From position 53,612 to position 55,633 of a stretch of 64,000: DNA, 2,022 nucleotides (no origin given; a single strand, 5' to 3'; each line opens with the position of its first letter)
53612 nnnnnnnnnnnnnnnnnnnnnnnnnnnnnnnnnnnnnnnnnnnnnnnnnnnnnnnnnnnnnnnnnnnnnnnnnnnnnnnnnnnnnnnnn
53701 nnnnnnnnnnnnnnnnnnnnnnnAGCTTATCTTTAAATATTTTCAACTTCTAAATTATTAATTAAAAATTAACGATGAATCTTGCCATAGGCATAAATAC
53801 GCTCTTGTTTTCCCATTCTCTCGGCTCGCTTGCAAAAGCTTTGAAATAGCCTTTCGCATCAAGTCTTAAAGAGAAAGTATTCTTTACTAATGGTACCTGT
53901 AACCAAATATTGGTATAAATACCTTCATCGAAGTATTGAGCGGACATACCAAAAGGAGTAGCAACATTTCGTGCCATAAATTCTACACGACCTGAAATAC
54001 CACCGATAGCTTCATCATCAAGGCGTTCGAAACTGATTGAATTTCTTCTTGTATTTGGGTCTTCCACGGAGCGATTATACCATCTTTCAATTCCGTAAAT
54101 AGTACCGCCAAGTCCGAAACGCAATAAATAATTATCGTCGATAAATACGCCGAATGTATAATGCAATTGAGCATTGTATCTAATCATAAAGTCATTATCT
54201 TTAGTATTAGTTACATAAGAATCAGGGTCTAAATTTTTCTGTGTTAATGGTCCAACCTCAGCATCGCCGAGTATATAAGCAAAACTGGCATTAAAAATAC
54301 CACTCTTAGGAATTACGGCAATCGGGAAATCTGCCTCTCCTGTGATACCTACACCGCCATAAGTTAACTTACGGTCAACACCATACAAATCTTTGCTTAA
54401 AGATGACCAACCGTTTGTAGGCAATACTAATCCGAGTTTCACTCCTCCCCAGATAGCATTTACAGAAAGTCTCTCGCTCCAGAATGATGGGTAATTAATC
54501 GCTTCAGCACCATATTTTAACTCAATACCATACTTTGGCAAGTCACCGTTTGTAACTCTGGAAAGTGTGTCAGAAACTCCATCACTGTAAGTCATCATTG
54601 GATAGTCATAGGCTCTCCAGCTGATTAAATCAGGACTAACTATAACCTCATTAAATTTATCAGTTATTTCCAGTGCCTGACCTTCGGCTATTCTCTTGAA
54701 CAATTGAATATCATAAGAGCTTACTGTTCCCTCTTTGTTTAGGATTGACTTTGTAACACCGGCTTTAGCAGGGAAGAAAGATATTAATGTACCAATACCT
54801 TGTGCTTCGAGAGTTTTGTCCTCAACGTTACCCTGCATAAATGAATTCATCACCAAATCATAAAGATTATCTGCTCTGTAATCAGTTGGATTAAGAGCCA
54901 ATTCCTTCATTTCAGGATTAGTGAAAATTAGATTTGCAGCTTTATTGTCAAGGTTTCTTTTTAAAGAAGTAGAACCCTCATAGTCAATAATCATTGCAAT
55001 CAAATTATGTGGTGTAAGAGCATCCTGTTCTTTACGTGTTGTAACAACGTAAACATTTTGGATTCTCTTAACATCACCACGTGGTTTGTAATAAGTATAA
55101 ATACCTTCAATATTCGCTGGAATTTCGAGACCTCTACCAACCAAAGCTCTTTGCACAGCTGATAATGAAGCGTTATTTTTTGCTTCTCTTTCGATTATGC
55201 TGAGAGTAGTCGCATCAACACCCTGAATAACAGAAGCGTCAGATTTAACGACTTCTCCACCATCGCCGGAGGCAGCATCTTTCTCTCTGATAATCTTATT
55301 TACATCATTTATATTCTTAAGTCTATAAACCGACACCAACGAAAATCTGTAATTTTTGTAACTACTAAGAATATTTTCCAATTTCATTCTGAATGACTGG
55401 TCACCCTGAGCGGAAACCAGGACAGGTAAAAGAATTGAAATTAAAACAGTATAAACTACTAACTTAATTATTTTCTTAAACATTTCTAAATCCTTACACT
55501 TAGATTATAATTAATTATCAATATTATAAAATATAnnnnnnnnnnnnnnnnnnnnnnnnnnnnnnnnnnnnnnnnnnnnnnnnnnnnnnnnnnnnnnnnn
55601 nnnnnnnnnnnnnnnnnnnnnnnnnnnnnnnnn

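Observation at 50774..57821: Uncharacterised four-gene envelope-spanning operon (bitopic IM protein, two paralogous OM-barrel-like proteins, vWA-OmpA anchor)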

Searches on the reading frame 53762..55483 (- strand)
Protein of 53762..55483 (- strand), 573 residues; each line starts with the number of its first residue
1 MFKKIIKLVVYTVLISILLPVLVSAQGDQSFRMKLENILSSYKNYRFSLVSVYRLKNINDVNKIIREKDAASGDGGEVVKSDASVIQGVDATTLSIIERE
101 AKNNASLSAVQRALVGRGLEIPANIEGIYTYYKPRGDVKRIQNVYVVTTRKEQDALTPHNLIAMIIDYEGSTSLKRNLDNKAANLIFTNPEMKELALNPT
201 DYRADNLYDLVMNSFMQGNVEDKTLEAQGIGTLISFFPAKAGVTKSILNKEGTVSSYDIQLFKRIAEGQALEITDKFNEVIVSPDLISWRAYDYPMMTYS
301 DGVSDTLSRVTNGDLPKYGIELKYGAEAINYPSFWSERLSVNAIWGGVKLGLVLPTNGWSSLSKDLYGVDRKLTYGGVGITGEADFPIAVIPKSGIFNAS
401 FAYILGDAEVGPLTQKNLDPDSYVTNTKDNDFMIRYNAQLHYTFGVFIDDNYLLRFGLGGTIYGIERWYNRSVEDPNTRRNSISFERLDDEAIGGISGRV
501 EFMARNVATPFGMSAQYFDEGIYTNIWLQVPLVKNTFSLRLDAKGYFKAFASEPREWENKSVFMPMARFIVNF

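Call 3: search_protein_families(library=pfam, proteins=[window:53762-55483:-], max_evalue=0.1)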
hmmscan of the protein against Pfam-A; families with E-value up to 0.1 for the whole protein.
window:53762-55483:- (573 aa): 0 families

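Call 4: search_protein_families(library=ncbifam, proteins=[window:53762-55483:-], max_evalue=0.1)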
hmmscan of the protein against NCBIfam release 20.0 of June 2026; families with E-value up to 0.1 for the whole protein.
window:53762-55483:- (573 aa): 0 families

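Call 7: search_solved_structures(query=window:53762-55483:-, max_evalue=1)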
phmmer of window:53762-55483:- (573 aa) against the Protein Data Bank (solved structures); distinct sequences matched with E-value up to 1: 0.

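Call 10: find_homologous_proteins(query=window:53762-55483:-)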
Query window:53762-55483:- (573 aa): 270 proteins with E <= 0.001 among 8000 candidates; the best 120 are listed.
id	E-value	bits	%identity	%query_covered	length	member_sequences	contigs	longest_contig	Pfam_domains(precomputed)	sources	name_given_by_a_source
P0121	0.0e+0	1245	97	100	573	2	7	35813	-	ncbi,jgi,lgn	ncbi:hypothetical protein MASR1M45_07510 [Candidatus Kapaibacterium sp.]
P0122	0.0e+0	1012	76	100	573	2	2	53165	-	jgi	jgi:hypothetical protein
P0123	8.5e-296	1000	76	100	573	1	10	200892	-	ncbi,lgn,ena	-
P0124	7.4e-295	997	76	100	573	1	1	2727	-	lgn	-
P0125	9.3e-288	974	73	100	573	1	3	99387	-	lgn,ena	-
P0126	4.5e-285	965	72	100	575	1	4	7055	-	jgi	jgi:hypothetical protein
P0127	1.0e-281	954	72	100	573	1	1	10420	-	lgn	-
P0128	1.4e-281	953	71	100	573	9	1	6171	-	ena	-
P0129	1.9e-276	936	70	100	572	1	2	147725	-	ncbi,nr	ncbi:MAG: hypothetical protein KIT33_10515 [Candidatus Kapabacteria bacterium]|nr:hypothetical prote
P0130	2.9e-276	936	71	100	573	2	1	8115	-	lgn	-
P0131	4.6e-275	932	70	100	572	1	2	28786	-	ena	-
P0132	1.4e-269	914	70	98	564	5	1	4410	-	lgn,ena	-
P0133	4.2e-237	806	62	100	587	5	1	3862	-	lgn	-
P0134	2.1e-235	801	60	100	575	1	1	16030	-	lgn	-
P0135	2.4e-234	797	60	100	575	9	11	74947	-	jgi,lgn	jgi:hypothetical protein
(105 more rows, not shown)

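Call 23: search_protein_families(library=padloc, proteins=[window:53762-55483:-], max_evalue=0.1)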
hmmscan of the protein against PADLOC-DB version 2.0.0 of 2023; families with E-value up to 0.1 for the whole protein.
window:53762-55483:- (573 aa): 0 families

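Call 28: search_solved_structures(query=A2, max_evalue=1)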
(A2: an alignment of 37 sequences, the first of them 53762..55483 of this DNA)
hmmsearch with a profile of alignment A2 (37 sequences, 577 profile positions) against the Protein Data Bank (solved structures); distinct sequences matched with E-value up to 1: 0.

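Call 55: search_protein_families(library=pfam, alignment_id=A2, max_evalue=0.1)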
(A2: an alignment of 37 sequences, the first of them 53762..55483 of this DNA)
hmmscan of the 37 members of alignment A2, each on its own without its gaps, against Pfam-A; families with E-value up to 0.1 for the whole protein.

A. member 1, window:53762-55483:- (573 aa): 0 families

B. families by the number of members that match (of 37 scanned): 6 families
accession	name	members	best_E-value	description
PF22717.1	SNaCT10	1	0.012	Short NACHT-associated C-Terminal domain, family 10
PF23890.1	DUF7242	1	0.029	Family of unknown function (DUF7242)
PF20167.3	Transposase_32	1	0.031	Putative plant transposon protein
PF11047.13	SopD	1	0.054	Salmonella outer protein D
PF01625.27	PMSR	1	0.069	Peptide methionine sulfoxide reductase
PF04858.18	TH1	1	0.07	TH1 protein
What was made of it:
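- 53762..55483 (-): Gene 2 (573 aa): signal peptide, N-terminal region of about 285 aa with no recognised family, and a C-terminal beta-barrel-like module ending in a beta-signal-like ...F. No Pfam hit for any of 37 members (call 55).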
